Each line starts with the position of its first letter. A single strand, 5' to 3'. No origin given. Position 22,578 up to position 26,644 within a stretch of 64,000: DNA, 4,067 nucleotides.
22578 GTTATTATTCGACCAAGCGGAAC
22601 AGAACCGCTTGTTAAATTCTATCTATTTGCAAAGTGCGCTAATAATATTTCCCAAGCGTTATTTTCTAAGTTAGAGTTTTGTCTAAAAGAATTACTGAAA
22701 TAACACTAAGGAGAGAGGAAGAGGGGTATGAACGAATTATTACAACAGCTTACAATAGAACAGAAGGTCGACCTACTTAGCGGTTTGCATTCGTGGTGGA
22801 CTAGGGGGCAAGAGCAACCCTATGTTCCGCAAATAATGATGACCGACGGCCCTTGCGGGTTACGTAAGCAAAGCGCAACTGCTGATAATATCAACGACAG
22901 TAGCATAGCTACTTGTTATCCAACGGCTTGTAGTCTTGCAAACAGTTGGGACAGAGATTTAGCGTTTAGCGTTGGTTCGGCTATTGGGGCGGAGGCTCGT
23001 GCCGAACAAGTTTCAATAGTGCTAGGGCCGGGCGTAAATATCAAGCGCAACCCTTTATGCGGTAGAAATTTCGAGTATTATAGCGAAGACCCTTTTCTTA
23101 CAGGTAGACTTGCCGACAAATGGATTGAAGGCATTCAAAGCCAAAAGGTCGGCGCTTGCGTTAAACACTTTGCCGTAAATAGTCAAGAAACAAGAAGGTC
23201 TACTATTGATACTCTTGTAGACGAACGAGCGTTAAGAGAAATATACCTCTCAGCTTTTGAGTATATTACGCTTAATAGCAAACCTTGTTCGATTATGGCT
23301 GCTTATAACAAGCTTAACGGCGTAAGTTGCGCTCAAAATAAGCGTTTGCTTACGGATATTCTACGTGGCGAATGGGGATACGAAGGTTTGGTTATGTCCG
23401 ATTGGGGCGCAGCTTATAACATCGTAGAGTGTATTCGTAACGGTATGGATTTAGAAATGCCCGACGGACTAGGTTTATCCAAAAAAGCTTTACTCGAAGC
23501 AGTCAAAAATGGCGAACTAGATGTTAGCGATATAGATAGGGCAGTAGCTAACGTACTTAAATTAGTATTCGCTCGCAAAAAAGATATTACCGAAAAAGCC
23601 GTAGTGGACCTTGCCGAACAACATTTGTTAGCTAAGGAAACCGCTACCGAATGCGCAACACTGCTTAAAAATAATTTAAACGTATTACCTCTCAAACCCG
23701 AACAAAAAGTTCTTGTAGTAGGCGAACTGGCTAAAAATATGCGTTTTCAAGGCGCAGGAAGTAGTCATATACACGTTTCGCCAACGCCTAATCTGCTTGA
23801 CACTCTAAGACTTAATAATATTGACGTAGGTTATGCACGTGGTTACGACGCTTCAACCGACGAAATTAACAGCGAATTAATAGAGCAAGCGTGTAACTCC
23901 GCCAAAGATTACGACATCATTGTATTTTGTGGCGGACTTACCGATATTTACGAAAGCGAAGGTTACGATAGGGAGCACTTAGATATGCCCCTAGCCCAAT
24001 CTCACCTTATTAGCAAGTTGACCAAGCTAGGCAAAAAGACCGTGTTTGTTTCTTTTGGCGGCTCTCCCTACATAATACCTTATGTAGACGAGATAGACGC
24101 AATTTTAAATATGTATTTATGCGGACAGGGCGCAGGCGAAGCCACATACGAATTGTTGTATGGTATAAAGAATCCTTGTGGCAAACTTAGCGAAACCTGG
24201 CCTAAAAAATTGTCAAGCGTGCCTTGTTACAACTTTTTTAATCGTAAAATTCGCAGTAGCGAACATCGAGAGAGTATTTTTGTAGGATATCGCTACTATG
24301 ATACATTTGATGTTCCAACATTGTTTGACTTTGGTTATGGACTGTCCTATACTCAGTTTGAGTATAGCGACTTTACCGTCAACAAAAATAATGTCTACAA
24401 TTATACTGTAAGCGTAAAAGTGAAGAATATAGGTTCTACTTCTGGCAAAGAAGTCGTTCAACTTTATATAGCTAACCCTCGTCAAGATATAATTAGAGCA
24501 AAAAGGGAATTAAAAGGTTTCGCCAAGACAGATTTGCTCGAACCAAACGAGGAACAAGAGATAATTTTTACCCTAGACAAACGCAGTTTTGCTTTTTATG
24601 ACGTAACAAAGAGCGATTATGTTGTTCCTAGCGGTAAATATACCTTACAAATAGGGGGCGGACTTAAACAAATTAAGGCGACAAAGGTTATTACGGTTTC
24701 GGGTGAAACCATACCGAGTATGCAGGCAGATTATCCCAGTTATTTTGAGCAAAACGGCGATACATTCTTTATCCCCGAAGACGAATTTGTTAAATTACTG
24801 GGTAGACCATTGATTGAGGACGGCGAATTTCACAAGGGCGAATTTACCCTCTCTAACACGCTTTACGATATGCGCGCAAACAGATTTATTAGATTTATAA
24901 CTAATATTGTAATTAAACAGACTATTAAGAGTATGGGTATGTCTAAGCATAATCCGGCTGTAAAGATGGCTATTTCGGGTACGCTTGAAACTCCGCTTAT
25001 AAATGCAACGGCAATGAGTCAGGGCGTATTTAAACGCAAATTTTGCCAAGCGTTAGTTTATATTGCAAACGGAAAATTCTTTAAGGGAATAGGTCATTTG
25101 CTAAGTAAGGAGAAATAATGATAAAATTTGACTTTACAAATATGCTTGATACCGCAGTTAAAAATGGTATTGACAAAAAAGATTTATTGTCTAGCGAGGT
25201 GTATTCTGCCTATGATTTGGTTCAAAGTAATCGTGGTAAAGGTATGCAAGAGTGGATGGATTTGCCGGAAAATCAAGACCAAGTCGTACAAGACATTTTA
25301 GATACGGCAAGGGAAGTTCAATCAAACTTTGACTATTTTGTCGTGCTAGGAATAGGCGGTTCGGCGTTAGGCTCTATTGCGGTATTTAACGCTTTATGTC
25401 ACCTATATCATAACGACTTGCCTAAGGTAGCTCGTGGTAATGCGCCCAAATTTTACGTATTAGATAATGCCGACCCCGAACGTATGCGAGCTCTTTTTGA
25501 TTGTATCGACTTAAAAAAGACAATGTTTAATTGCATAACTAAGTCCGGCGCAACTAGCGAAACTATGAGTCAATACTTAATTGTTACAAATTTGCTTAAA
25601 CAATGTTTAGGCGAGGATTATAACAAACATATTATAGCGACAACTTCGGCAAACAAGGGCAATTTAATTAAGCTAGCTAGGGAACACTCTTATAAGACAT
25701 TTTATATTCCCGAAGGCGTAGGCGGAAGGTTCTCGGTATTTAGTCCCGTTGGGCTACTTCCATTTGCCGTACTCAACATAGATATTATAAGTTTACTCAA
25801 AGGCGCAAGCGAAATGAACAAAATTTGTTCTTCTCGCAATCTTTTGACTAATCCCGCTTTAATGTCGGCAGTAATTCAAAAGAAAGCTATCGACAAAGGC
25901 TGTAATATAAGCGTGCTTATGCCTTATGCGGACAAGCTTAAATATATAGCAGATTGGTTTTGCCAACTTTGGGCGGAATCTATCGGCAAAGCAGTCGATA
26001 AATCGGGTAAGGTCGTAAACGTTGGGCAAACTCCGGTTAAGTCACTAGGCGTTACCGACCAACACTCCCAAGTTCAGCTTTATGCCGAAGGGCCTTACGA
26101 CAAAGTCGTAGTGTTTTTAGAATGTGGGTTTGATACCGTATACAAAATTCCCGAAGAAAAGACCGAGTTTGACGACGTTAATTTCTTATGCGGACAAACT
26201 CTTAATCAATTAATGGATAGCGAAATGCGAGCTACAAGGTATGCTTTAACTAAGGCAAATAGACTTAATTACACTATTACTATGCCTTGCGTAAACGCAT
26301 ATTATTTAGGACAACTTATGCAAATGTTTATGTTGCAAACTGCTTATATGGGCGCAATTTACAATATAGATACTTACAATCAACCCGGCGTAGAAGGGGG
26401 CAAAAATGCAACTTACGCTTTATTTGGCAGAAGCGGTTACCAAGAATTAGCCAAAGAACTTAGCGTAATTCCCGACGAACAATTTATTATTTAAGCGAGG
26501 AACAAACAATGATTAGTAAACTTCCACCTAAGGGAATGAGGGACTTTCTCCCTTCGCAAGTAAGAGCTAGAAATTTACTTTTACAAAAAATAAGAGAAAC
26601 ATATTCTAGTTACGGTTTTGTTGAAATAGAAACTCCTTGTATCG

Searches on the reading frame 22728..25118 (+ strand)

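Call 29: search_protein_families(library=pfam, proteins=[window:22728-25118:+], max_evalue=0.00001)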
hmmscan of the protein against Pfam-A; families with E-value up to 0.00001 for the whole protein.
window:22728-25118:+ (796 aa): 3 families
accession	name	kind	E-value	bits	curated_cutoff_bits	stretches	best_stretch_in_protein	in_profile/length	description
PF01915.27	Glyco_hydro_3_C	-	2e-42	145.9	31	1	311-541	2-200/200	Glycosyl hydrolase family 3 C-terminal domain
PF00933.27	Glyco_hydro_3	-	6.2e-37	128.2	27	1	61-279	82-316/316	Glycosyl hydrolase family 3 N terminal domain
PF14310.12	Fn3-like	-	1.3e-20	73.7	25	1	575-644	1-69/71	Fibronectin type III-like domain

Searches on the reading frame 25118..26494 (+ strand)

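Call 29: search_protein_families(library=pfam, proteins=[window:25118-26494:+], max_evalue=0.00001)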
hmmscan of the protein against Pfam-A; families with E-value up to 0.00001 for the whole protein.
window:25118-26494:+ (458 aa): 1 family
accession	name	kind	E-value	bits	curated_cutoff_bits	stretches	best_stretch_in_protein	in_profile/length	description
PF00342.24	PGI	-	8.4e-35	120.8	22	1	74-431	99-461/486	Phosphoglucose isomerase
